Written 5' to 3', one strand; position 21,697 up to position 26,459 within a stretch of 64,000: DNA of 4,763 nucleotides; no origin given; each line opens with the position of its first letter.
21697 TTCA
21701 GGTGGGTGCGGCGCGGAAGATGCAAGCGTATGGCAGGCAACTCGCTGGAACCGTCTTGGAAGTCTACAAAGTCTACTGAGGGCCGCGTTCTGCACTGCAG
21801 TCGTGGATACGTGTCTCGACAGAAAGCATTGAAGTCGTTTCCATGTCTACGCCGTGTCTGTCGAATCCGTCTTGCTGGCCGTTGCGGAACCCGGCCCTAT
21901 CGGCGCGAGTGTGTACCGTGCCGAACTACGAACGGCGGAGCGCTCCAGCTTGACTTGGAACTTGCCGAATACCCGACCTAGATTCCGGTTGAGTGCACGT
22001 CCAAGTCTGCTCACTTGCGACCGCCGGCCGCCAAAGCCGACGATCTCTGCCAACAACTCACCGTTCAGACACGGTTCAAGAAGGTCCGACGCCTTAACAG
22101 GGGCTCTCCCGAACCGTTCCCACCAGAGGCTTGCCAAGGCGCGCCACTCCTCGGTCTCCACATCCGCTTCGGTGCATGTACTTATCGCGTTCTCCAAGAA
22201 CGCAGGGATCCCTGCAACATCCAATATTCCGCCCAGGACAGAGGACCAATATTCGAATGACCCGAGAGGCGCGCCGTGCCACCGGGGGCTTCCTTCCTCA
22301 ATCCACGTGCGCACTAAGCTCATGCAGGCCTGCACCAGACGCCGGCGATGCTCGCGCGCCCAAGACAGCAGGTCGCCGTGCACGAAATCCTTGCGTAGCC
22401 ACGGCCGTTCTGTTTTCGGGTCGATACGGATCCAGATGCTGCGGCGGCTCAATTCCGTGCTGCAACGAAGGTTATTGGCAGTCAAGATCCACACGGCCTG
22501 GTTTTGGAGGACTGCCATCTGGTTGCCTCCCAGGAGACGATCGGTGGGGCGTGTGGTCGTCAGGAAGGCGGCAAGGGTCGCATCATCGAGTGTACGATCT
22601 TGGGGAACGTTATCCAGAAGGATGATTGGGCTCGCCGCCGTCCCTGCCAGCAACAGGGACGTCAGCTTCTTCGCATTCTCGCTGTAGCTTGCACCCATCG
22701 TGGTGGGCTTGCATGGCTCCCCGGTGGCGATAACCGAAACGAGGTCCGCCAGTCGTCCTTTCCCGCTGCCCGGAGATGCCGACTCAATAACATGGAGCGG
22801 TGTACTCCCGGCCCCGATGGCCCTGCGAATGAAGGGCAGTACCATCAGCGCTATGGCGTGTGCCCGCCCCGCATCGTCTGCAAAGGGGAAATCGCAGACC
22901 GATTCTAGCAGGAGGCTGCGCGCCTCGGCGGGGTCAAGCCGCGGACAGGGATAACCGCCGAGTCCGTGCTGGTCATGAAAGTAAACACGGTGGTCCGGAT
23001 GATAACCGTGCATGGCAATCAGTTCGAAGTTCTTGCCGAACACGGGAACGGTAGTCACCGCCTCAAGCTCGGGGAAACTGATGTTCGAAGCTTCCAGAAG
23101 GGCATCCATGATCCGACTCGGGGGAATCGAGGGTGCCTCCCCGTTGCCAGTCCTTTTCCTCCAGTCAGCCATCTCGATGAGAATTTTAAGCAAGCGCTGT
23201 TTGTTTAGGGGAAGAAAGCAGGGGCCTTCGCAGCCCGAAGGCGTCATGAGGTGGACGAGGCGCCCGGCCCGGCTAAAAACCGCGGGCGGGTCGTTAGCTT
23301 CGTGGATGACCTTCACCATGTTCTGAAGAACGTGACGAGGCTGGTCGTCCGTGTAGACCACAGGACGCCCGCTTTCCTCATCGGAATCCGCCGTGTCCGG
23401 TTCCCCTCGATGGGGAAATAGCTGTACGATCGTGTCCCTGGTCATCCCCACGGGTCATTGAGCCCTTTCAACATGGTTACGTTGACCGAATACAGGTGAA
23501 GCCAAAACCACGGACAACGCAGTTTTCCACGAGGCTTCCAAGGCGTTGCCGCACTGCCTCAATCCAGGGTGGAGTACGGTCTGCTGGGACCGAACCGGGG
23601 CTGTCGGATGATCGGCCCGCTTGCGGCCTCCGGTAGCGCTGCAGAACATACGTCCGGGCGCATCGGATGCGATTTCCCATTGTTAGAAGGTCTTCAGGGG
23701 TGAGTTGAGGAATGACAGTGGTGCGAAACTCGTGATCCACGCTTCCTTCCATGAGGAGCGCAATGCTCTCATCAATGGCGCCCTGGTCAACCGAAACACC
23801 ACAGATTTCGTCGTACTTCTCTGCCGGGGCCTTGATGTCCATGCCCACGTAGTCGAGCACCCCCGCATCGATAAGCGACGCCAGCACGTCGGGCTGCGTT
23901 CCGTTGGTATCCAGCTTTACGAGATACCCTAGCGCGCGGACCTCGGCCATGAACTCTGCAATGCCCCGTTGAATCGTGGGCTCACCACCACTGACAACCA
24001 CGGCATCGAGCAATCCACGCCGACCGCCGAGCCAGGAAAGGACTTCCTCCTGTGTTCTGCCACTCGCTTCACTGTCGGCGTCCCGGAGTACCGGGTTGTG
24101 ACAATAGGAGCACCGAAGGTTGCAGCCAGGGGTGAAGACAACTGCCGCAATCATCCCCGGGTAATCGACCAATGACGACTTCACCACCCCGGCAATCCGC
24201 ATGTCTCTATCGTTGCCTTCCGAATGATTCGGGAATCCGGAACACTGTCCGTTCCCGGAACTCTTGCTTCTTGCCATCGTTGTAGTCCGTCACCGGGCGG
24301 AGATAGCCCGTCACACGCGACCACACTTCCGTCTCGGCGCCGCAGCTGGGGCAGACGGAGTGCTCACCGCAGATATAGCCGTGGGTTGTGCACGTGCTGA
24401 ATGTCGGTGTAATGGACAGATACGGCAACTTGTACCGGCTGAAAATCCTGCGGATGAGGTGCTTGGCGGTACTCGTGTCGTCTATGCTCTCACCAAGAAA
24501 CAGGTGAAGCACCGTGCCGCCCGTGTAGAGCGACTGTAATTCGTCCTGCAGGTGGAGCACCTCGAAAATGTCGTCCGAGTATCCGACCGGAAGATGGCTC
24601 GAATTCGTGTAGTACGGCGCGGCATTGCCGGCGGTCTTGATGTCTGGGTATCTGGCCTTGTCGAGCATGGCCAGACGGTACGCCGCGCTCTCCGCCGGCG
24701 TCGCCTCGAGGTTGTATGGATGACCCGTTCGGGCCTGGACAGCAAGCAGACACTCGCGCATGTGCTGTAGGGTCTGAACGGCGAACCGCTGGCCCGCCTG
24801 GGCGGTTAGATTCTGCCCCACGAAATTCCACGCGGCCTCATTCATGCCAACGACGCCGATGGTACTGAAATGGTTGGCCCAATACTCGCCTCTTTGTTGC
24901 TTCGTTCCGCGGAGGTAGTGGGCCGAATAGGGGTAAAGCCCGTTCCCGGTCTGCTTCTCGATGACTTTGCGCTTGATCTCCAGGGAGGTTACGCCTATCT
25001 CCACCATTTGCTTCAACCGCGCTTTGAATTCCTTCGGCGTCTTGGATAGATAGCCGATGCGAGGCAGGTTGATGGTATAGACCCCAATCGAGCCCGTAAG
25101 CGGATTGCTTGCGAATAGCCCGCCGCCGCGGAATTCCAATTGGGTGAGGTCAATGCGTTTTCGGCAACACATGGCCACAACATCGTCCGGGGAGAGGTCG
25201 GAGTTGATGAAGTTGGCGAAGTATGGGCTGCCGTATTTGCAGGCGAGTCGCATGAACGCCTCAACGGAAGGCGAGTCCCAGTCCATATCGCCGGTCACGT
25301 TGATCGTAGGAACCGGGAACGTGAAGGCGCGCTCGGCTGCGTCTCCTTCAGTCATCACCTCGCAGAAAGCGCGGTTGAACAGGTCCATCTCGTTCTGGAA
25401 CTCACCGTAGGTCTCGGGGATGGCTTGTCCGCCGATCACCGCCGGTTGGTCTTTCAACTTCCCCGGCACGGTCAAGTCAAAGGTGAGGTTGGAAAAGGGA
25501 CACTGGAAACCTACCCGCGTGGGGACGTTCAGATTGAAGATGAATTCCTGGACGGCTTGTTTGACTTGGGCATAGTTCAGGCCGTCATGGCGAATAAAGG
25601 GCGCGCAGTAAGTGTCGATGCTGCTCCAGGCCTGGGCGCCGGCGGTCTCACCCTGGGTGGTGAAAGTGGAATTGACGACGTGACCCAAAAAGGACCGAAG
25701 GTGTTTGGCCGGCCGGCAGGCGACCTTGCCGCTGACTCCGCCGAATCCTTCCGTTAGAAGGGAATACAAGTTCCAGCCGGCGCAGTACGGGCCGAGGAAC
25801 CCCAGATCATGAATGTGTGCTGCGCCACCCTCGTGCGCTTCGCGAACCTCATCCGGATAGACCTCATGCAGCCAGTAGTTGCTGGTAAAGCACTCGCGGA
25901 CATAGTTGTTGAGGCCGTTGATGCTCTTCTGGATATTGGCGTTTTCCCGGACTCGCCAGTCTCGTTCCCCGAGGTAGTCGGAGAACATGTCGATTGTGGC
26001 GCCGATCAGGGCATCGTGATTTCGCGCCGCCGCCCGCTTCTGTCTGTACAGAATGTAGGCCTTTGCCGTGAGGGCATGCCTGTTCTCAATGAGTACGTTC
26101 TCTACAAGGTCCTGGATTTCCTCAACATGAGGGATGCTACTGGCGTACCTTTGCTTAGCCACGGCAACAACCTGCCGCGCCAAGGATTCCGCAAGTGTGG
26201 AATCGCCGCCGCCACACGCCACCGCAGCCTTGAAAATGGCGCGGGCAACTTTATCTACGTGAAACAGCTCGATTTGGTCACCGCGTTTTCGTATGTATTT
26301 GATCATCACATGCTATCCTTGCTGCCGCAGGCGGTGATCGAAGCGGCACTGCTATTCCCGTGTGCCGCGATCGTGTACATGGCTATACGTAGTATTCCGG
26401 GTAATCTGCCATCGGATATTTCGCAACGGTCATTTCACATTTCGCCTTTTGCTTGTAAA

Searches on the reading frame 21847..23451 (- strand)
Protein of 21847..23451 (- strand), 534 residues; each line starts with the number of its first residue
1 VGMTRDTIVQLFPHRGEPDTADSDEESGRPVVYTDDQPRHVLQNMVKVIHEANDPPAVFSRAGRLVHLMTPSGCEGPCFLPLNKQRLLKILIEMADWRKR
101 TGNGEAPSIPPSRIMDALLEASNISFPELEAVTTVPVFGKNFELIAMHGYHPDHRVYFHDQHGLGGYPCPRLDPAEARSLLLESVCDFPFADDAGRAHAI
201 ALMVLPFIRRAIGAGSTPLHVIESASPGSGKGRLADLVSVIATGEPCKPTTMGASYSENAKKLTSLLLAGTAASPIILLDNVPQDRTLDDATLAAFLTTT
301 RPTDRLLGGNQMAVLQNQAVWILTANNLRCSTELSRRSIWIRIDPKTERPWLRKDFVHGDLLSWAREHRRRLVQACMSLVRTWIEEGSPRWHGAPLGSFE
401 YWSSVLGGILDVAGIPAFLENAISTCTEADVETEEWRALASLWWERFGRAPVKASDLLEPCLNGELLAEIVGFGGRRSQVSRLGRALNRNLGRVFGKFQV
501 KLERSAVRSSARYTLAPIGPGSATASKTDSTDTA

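Call 6: search_protein_families(library=pfam, max_evalue=0.1, proteins=[window:21847-23451:-])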
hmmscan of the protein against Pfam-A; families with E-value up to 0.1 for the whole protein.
window:21847-23451:- (534 aa): 0 families

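Call 38: search_protein_families(library=phrogs, max_evalue=0.01, proteins=[window:21847-23451:-])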
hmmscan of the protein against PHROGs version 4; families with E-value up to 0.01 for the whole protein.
window:21847-23451:- (534 aa): 3 families
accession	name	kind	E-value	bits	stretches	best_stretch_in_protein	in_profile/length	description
phrog_10537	-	unknown function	1.2e-57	196.6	1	49-496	741-1194/1229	-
phrog_29234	-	unknown function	6e-34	118.2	1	17-441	344-770/887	-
phrog_19930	-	DNA, RNA and nucleotide metabolism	4.7e-29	102.2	1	123-459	476-807/865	DNA polymerase/primase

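Call 93: search_solved_structures(query=window:21847-23451:-, max_evalue=0.1)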
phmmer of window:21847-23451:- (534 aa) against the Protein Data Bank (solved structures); distinct sequences matched with E-value up to 0.1: 0.

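Call 95: search_protein_families(library=padloc, max_evalue=0.01, proteins=[window:21847-23451:-])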
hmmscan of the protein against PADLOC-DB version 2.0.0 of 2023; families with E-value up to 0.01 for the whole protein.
window:21847-23451:- (534 aa): 0 families

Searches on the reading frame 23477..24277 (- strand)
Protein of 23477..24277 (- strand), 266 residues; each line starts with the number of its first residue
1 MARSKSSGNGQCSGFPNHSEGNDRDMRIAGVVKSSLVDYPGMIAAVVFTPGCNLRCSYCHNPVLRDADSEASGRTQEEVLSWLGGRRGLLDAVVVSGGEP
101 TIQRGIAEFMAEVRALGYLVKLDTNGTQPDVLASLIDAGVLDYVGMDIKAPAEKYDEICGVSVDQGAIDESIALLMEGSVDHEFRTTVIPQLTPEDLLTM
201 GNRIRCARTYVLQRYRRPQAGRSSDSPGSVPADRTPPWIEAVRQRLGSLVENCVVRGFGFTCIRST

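Call 6: search_protein_families(library=pfam, max_evalue=0.1, proteins=[window:23477-24277:-])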
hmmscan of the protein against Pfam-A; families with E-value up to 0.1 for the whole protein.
window:23477-24277:- (266 aa): 2 families
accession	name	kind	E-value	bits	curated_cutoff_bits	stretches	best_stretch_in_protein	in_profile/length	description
PF04055.27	Radical_SAM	-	9.8e-23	81.6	29.5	1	46-200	1-162/166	Radical SAM superfamily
PF13353.11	Fer4_12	-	3.6e-06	27.7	22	1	44-115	7-79/137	4Fe-4S single cluster domain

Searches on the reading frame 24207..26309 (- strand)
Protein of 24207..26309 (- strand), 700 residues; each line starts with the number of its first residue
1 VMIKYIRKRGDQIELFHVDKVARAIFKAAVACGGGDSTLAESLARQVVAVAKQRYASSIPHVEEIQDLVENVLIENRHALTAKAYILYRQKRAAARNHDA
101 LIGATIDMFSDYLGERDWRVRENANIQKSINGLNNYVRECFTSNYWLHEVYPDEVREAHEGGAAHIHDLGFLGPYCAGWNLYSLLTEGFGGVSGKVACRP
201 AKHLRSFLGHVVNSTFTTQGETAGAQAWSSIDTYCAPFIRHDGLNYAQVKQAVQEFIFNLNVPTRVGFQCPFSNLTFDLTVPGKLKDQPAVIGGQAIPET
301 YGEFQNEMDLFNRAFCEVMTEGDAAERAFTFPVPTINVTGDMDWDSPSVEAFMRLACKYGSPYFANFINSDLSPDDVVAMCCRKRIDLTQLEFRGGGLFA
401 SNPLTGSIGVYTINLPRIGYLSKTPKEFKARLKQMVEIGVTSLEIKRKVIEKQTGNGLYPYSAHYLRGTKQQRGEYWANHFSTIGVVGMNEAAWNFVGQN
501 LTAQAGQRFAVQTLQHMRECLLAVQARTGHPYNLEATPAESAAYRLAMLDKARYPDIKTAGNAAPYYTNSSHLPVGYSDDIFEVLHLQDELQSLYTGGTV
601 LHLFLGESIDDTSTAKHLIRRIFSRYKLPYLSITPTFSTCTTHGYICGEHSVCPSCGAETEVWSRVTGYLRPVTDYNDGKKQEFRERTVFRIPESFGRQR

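Call 6: search_protein_families(library=pfam, max_evalue=0.1, proteins=[window:24207-26309:-])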
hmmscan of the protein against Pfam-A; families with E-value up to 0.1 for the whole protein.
window:24207-26309:- (700 aa): 2 families
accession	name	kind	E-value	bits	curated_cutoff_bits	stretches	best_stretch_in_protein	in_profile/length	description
PF13597.11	NRDD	-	5.4e-183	610.1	26.2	1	122-690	1-562/562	Anaerobic ribonucleoside-triphosphate reductase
PF03477.21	ATP-cone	-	1.3e-19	71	25.8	1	4-93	1-87/88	ATP cone domain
